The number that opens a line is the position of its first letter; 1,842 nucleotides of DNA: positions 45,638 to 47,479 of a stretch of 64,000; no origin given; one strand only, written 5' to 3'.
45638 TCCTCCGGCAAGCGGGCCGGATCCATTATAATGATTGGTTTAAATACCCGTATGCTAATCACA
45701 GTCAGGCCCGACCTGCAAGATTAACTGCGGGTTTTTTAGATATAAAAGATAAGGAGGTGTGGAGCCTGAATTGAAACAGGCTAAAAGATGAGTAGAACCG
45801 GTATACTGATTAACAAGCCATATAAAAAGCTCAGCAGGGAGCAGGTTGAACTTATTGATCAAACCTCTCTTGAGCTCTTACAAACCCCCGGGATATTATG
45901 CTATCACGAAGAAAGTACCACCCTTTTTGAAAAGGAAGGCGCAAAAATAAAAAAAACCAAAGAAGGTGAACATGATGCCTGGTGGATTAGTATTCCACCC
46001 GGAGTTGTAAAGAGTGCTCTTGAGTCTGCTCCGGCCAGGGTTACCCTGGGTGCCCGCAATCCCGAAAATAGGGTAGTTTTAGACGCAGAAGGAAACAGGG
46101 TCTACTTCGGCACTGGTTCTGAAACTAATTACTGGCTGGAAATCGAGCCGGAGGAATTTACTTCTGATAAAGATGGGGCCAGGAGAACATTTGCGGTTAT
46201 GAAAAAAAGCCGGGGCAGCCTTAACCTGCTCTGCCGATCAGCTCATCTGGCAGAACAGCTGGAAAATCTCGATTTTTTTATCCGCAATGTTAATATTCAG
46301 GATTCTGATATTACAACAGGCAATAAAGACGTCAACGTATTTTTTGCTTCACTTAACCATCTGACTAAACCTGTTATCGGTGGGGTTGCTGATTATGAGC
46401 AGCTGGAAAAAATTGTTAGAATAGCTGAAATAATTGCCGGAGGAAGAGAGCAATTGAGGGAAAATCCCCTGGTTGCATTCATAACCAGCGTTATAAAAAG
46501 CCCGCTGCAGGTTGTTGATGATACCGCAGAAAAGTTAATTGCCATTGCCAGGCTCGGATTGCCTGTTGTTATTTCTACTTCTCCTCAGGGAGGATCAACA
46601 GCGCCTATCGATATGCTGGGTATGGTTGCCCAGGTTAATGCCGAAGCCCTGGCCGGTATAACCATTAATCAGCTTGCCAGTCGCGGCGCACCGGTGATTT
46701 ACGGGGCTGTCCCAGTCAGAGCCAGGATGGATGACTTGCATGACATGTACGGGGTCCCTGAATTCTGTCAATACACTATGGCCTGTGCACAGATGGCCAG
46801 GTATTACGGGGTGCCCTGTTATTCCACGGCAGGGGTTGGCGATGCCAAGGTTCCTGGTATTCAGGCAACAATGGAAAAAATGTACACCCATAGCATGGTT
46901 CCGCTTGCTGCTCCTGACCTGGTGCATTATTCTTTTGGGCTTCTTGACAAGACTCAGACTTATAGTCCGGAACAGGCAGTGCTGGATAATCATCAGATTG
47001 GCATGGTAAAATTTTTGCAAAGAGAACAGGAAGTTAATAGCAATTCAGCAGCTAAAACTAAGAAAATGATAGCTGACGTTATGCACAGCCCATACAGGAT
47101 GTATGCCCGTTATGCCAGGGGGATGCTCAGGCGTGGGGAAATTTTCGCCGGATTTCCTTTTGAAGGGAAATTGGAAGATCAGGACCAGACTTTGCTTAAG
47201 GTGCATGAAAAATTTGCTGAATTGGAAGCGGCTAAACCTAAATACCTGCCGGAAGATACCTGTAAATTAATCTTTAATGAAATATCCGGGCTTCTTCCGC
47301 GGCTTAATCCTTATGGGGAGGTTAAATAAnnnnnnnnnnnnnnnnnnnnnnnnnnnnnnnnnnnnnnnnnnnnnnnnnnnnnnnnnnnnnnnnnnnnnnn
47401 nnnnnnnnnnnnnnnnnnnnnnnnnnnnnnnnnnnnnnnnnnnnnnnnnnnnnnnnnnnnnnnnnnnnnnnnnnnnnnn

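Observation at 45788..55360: Quaternary-amine (betaine-type) corrinoid methyl-transfer locus with two non-pyrrolysine MttB-family paralogs, a corrinoid protein and a dedicated OpuC-like importer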

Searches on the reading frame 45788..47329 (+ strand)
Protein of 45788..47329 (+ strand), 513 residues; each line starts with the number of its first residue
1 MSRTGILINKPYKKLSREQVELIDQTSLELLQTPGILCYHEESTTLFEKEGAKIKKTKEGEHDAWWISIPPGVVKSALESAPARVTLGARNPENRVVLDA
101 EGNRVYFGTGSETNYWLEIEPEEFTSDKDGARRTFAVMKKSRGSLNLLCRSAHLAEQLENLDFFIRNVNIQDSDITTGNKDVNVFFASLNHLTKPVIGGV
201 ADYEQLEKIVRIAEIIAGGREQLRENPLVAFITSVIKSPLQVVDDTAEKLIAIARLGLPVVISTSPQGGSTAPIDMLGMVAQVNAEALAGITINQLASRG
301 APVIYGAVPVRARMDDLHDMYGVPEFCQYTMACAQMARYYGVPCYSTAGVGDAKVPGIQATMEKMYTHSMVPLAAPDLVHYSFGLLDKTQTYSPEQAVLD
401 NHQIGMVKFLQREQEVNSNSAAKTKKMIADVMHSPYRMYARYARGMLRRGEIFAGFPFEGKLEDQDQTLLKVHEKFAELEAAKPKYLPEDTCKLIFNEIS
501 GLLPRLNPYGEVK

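Call 3: search_protein_families(library=pfam, proteins=[window:45788-47329:+])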
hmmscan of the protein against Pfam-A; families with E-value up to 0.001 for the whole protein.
window:45788-47329:+ (513 aa): 1 family
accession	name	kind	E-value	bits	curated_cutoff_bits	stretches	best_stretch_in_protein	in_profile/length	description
PF06253.16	MTTB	-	2.1e-60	204.6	25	1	10-422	29-411/500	Trimethylamine methyltransferase (MTTB)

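Call 7: search_protein_families(library=ncbifam, proteins=[window:45788-47329:+], max_evalue=0.001)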
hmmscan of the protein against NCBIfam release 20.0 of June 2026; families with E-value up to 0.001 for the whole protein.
window:45788-47329:+ (513 aa): 1 family
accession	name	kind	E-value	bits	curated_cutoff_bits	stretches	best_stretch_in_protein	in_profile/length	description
TIGR02369.2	trimeth_pyl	equivalog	5.3e-72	242.8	525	1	14-419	5-382/469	[trimethylamine--corrinoid protein] Co-methyltransferase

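Call 8: search_solved_structures(query=window:45788-47329:+, max_evalue=0.01)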
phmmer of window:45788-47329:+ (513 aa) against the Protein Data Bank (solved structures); distinct sequences matched with E-value up to 0.01: 5.
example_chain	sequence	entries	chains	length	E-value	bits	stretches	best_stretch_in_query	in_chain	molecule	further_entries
2qne_A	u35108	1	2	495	3.9e-41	144.6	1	11-409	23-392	Putative methyltransferase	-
9yce_A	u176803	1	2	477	4.2e-41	144.4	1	12-409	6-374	Glycine betaine methyltransferase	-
7xcl_A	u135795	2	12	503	4.4e-33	118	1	17-413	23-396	Trimethylamine methyltransferase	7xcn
7xcm_A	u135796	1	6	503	6.4e-33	117.5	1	17-413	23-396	Trimethylamine methyltransferase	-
4yyc_A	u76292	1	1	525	2.5e-27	99.1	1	11-417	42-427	Putative trimethylamine methyltransferase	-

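Call 15: find_encoding_contigs(protein=window:45788-47329:+, flank=10000, max_places=6)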
Protein window:45788-47329:+ (513 aa): 23 contigs read that carry it; 6 places shown.
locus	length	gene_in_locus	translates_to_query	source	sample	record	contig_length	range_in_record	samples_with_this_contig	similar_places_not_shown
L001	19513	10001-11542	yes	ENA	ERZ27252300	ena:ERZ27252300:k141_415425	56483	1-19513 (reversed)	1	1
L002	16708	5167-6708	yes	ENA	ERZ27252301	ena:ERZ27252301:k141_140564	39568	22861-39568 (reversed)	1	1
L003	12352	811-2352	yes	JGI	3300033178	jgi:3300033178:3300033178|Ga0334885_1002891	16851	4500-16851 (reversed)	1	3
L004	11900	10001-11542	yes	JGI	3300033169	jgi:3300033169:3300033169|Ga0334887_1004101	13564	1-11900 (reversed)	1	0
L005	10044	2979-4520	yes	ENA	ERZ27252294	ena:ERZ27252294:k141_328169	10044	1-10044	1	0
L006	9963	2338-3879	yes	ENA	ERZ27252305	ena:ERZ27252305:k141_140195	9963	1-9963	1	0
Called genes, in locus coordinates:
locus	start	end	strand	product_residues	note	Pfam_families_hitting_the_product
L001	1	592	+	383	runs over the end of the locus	PF03435:Sacchrp_dh_NADP, PF08659:KR (weak), PF13460:NAD_binding_10 (weak), PF16653:Sacchrp_dh_C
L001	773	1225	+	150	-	-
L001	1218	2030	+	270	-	PF05853:BKACE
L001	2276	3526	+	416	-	PF00202:Aminotran_3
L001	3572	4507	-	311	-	PF04055:Radical_SAM, PF16199:Radical_SAM_C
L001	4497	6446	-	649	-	PF01134:GIDA, PF07992:Pyr_redox_2 (weak), PF12831:FAD_oxidored (weak), PF21680:GIDA_C_1st, PF13932:SAM_GIDA_C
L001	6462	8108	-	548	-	PF00795:CN_hydrolase, PF02540:NAD_synthase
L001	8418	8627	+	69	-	PF00462:Glutaredoxin, PF05768:Glrx-like (weak)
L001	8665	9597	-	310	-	PF01545:Cation_efflux, PF16916:ZT_dimer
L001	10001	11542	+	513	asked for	PF06253:MTTB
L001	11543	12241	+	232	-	PF02607:B12-binding_2, PF02310:B12-binding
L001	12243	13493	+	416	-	PF13847:Methyltransf_31 (faint), PF13649:Methyltransf_25 (weak)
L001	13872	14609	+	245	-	PF00528:BPD_transp_1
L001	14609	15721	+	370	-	PF00005:ABC_tran, PF13304:AAA_21 (faint), PF00571:CBS (weak)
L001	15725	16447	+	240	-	PF00528:BPD_transp_1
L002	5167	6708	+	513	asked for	PF06253:MTTB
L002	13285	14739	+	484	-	PF06253:MTTB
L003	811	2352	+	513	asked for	PF06253:MTTB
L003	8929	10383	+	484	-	PF06253:MTTB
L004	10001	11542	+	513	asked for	PF06253:MTTB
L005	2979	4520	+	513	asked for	PF06253:MTTB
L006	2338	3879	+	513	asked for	PF06253:MTTB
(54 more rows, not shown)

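Call 34: find_homologous_proteins(query=window:45788-47329:+, max_evalue=1e-10)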
Query window:45788-47329:+ (513 aa): 1736 proteins with E <= 1e-10 among 8000 candidates; the best 120 are listed.
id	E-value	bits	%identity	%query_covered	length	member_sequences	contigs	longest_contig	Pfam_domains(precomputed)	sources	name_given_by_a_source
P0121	0.0e+0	1055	90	100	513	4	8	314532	PF06253.17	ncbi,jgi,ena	-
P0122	1.5e-275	933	79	100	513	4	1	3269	PF06253.17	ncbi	ncbi:MAG: trimethylamine methyltransferase family protein [Dethiobacteria bacterium]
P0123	8.0e-275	930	79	100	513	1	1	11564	PF06253.17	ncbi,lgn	-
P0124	2.0e-266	902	75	100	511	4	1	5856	PF06253.17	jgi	-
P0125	5.7e-265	898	75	99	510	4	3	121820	PF06253.17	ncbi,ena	-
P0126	7.8e-265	897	77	99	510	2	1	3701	PF06253.17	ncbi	-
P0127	1.4e-264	896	75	99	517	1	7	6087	PF06253.17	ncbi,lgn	-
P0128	8.0e-264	894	75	100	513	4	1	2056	PF06253.17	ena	-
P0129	6.6e-263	891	76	100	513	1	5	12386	PF06253.17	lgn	-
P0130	1.7e-262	890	75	100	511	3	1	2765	PF06253.17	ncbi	-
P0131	2.1e-262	889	75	100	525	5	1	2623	PF06253.17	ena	-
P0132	2.4e-262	889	75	99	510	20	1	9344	PF06253.17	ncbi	ncbi:MAG: trimethylamine methyltransferase family protein [Bacillota bacterium]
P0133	4.2e-262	888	74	99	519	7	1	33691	PF06253.17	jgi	jgi:trimethylamine---corrinoid protein Co-methyltransferase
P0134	9.3e-262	887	74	99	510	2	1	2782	PF06253.17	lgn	-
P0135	1.7e-261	886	75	99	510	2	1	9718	PF06253.17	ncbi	-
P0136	2.4e-261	886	75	100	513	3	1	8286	PF06253.17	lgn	-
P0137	5.6e-260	881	75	98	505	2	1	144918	PF06253.17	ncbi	-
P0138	5.0e-259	878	75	99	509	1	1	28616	PF06253.17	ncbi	-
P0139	2.0e-258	876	74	99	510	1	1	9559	PF06253.17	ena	-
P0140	3.5e-258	875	73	99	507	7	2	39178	PF06253.17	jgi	jgi:trimethylamine---corrinoid protein Co-methyltransferase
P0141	6.8e-258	874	76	96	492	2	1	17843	PF06253.17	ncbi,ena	-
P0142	9.4e-258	874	76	96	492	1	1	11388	PF06253.17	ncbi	-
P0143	2.0e-257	873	72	100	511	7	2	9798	PF06253.17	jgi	-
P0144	2.3e-257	873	72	100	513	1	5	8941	PF06253.17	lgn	-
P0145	2.7e-257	872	73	100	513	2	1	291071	PF06253.17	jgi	jgi:trimethylamine---corrinoid protein Co-methyltransferase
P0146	1.2e-255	867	74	99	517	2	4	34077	PF06253.17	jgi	-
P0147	2.2e-255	866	77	96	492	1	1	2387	PF06253.17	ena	-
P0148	5.7e-255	865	76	96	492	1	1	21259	PF06253.17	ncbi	-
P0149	2.3e-254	863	76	96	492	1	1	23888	PF06253.17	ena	-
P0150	2.3e-254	863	76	96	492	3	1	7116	PF06253.17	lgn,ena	-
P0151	2.8e-254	862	75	96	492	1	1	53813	PF06253.17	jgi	-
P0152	1.8e-253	860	71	100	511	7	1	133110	PF06253.17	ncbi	ncbi:MAG: trimethylamine methyltransferase family protein [Bacillota bacterium]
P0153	1.9e-253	860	75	95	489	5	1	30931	PF06253.17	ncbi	-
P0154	3.5e-253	859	76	96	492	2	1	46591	PF06253.17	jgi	-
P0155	1.4e-252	857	71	100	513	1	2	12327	PF06253.17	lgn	-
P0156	4.3e-251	852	72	99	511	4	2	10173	PF06253.17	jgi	-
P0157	4.4e-251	852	75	96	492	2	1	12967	PF06253.17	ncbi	-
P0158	7.7e-248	841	72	99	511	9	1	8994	PF06253.17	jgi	-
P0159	3.6e-244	829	69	99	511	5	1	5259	PF06253.17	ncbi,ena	-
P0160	1.8e-241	820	69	99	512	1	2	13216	PF06253.17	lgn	-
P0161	6.3e-232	789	68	98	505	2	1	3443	PF06253.17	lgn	-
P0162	9.6e-229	778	65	99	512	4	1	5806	PF06253.17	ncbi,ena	-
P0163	8.4e-227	772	65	99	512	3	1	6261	PF06253.17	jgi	-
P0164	2.0e-226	771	71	91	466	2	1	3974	PF06253.17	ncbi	-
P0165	2.5e-226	770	66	99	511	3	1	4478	PF06253.17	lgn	-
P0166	9.0e-226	768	64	99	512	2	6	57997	PF06253.17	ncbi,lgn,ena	-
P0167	2.3e-222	757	64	99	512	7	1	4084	PF06253.17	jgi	-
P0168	1.8e-220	751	64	99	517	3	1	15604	PF06253.17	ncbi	-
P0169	7.0e-216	736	63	100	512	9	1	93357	PF06253.17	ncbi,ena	-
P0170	2.0e-180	619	55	99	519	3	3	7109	PF06253.17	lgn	-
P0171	2.8e-178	612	55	99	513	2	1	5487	PF06253.17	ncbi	-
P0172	5.7e-176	604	54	99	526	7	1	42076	PF06253.17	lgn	-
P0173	1.1e-173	597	77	67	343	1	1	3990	PF06253.17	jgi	jgi:trimethylamine---corrinoid protein Co-methyltransferase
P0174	1.1e-172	593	53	97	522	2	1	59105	PF06253.17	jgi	jgi:trimethylamine--corrinoid protein Co-methyltransferase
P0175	2.5e-172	592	68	74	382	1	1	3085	PF06253.17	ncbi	-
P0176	5.4e-171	588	53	99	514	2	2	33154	PF06253.17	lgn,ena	-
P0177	6.0e-171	588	52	99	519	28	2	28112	PF06253.17,PF26574.1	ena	-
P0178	8.0e-171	587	53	98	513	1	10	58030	PF06253.17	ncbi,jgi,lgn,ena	-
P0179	8.6e-171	587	52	99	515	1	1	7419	PF06253.17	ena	-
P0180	8.9e-171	587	54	99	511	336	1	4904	PF06253.17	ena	-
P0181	2.2e-170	586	52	99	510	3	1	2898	PF06253.17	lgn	-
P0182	3.3e-170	585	54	99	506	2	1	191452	PF06253.17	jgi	jgi:trimethylamine--corrinoid protein Co-methyltransferase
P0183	4.0e-170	585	51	98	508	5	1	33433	PF06253.17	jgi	-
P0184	5.4e-170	584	53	98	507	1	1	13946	PF06253.17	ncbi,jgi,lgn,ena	-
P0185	6.8e-170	584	53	97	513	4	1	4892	PF06253.17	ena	-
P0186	6.8e-170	584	51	99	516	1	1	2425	PF06253.17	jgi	jgi:trimethylamine--corrinoid protein Co-methyltransferase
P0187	1.3e-169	583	53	98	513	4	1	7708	PF06253.17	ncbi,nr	ncbi:MAG: trimethylamine methyltransferase family protein [Syntrophales bacterium]|nr:trimethylamine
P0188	2.9e-169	582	52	98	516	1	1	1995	PF06253.17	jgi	jgi:trimethylamine--corrinoid protein Co-methyltransferase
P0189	1.9e-168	579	51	99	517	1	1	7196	PF06253.17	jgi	-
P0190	3.1e-168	579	52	98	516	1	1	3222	PF06253.17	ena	-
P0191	3.5e-168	578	52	100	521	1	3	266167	PF06253.17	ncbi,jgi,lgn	-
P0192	4.3e-168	578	52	98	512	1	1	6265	PF06253.17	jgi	jgi:trimethylamine--corrinoid protein Co-methyltransferase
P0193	8.6e-168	577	51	99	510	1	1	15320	PF06253.17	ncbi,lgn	-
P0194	1.2e-167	577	52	98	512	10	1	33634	PF06253.17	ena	-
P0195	1.3e-167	577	52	97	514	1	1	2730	PF06253.17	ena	-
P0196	1.6e-167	576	50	99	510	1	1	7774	PF06253.17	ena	-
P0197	3.0e-167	575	53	98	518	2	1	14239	PF06253.17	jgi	-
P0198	5.3e-167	575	54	97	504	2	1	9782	PF06253.17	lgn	-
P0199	6.6e-167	574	52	98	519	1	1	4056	PF06253.17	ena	-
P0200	7.1e-167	574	53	98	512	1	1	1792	PF06253.17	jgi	jgi:trimethylamine--corrinoid protein Co-methyltransferase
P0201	1.0e-166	574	53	98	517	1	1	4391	PF06253.17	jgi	jgi:trimethylamine--corrinoid protein Co-methyltransferase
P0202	1.5e-166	573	52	97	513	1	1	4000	PF06253.17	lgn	-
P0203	1.7e-166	573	52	99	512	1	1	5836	PF06253.17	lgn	-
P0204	3.0e-166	572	52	99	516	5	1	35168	PF06253.17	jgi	-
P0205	3.6e-166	572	53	98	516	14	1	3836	PF06253.17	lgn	-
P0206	3.7e-166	572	53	98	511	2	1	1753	PF06253.17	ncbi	ncbi:MAG: trimethylamine methyltransferase family protein [Desulfoferrobacter sp.]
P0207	3.7e-166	572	52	99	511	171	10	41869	PF06253.17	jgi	-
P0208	4.0e-166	572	53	98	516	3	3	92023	PF06253.17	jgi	jgi:trimethylamine---corrinoid protein Co-methyltransferase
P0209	4.5e-166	572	51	99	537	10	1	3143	PF06253.17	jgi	jgi:trimethylamine--corrinoid protein Co-methyltransferase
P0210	5.3e-166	571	52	98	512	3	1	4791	PF06253.17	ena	-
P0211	5.3e-166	571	51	98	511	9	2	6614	PF06253.17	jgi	-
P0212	5.4e-166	571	52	99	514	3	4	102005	PF06253.17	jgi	-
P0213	5.6e-166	571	51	98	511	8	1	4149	PF06253.17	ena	-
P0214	5.6e-166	571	51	100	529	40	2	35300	PF06253.17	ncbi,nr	ncbi:MAG: trimethylamine methyltransferase family protein [Deltaproteobacteria bacterium]|nr:trimeth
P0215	6.5e-166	571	51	99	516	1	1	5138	PF06253.17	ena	-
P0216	7.4e-166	571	52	98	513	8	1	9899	PF06253.17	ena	-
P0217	7.6e-166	571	53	98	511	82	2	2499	PF06253.17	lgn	-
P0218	7.8e-166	571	50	98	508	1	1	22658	PF06253.17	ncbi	-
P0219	8.3e-166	571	52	98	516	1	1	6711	PF06253.17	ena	-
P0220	9.1e-166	571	52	98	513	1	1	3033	PF06253.17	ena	-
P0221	1.0e-165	570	52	98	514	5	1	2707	PF06253.17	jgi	jgi:trimethylamine--corrinoid protein Co-methyltransferase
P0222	1.0e-165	570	53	99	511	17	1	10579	PF06253.17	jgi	jgi:trimethylamine--corrinoid protein Co-methyltransferase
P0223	1.1e-165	570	53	98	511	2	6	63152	PF06253.17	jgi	jgi:trimethylamine--corrinoid protein Co-methyltransferase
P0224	1.2e-165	570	51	99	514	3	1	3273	PF06253.17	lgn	-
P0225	1.2e-165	570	51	98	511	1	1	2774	PF06253.17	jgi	-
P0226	1.4e-165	570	51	98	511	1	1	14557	PF06253.17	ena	-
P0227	1.6e-165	570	53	98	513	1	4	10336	PF06253.17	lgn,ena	-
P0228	1.6e-165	570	52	99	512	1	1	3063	PF06253.17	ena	-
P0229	1.7e-165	570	51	100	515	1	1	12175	PF06253.17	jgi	jgi:trimethylamine--corrinoid protein Co-methyltransferase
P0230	1.8e-165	570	52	98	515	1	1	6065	PF06253.17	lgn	-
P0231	1.8e-165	570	53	98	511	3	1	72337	PF06253.17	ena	-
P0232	2.1e-165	569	53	98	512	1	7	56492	PF06253.17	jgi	jgi:trimethylamine--corrinoid protein Co-methyltransferase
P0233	2.5e-165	569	52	99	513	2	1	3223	PF06253.17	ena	-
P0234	2.5e-165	569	51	98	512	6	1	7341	PF06253.17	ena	-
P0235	2.6e-165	569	51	97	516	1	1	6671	PF06253.17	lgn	-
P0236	2.7e-165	569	51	99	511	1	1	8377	PF06253.17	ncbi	-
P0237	2.7e-165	569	51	98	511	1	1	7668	PF06253.17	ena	-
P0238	2.8e-165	569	53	97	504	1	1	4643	PF06253.17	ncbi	-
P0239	3.5e-165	569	53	99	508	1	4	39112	PF06253.17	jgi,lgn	-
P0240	3.6e-165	569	52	98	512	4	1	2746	PF06253.17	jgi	jgi:trimethylamine--corrinoid protein Co-methyltransferase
